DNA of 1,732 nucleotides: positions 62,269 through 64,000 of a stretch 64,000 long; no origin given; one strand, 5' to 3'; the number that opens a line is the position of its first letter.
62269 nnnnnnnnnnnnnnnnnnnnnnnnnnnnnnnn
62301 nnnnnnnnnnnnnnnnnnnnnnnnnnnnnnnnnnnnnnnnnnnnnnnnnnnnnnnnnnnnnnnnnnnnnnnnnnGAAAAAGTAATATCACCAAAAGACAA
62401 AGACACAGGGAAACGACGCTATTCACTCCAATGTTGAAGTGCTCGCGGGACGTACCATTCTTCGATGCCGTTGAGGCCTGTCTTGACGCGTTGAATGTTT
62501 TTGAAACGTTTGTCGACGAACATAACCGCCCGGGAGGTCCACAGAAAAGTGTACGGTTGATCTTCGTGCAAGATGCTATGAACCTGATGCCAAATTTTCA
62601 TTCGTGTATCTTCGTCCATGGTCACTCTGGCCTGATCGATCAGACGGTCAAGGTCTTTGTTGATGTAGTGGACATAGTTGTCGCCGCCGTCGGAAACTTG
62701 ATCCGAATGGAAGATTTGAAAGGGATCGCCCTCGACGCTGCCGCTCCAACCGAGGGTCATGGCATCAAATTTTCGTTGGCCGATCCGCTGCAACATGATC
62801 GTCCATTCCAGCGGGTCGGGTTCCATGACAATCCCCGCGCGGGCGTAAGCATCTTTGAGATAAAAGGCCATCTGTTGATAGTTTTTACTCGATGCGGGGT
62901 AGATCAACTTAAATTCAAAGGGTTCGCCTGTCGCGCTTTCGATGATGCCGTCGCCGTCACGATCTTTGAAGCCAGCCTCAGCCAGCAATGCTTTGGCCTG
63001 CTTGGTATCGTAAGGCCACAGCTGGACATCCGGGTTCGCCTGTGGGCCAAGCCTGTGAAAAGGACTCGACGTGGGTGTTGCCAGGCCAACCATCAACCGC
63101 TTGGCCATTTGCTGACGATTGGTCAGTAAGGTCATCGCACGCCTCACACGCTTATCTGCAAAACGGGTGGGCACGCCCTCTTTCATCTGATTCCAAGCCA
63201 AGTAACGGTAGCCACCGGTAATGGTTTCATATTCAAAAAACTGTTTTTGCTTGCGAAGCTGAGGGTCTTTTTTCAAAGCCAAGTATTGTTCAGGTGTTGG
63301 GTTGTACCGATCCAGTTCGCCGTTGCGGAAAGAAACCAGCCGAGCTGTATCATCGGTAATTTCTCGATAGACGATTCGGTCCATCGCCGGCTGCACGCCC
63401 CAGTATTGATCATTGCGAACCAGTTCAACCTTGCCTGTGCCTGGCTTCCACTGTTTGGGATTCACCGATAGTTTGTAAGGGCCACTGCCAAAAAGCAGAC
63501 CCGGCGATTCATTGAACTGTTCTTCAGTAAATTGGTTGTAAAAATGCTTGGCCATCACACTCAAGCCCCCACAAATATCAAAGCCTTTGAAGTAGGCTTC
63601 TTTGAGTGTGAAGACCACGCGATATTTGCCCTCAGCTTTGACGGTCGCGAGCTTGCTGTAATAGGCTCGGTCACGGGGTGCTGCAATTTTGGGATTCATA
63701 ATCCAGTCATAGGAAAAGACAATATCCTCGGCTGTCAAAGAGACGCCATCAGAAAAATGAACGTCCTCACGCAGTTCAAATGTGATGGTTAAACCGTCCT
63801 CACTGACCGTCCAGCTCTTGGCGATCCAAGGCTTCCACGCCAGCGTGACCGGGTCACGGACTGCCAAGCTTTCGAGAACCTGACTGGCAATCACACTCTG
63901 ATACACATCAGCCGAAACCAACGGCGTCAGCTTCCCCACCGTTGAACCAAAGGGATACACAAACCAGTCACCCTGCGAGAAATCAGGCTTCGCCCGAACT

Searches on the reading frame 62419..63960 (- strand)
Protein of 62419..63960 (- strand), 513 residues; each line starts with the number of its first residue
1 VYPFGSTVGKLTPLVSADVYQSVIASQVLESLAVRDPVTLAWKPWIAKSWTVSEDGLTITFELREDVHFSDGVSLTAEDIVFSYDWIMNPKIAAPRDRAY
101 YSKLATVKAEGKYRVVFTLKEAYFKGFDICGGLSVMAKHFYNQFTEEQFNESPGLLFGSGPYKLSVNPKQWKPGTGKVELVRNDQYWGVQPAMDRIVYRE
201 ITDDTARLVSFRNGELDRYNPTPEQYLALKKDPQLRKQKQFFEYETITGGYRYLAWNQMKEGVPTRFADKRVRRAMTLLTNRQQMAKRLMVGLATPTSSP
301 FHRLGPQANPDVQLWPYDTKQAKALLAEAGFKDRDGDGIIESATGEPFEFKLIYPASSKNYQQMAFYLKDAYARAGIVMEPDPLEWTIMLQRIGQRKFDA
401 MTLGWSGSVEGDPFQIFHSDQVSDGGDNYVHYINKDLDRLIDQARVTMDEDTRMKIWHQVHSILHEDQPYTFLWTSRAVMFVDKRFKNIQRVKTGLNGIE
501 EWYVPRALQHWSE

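Call 66: search_protein_families(library=pfam, proteins=[window:62419-63960:-], max_evalue=0.0001)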
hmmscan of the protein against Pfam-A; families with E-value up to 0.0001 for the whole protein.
window:62419-63960:- (513 aa): 1 family
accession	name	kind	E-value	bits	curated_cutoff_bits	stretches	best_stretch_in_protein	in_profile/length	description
PF00496.27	SBP_bac_5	-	1.9e-82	277.8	32.4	1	43-415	3-355/368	Bacterial extracellular solute-binding proteins, family 5 Middle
